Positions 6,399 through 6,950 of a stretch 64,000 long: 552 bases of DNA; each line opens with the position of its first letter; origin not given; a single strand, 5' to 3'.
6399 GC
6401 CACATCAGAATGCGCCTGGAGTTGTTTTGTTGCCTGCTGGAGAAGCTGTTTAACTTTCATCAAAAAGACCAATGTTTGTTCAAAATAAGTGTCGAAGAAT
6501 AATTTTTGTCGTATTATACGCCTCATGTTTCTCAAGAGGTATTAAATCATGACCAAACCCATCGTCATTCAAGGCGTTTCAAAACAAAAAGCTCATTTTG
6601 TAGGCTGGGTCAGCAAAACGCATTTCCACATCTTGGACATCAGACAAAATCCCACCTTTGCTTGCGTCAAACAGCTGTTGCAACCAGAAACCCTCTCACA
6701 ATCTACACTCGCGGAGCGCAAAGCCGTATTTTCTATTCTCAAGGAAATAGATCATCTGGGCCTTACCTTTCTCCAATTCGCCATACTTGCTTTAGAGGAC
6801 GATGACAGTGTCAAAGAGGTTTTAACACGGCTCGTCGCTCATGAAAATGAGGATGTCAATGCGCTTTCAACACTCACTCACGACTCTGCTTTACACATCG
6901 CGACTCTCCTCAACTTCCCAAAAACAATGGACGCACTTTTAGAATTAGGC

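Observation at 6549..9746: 1065-aa ankyrin-repeat protein with Pro/Ser/Thr-rich C-terminal third: candidate translocated effector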

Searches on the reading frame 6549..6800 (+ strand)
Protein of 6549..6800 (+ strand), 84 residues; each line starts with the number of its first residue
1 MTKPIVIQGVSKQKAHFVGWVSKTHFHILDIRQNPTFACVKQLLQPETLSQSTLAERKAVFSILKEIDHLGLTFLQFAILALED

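Call 38: search_protein_families(library=pfam, proteins=[window:6549-6800:+], max_evalue=1)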
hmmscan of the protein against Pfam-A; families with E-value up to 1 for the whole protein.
window:6549-6800:+ (84 aa): 0 families
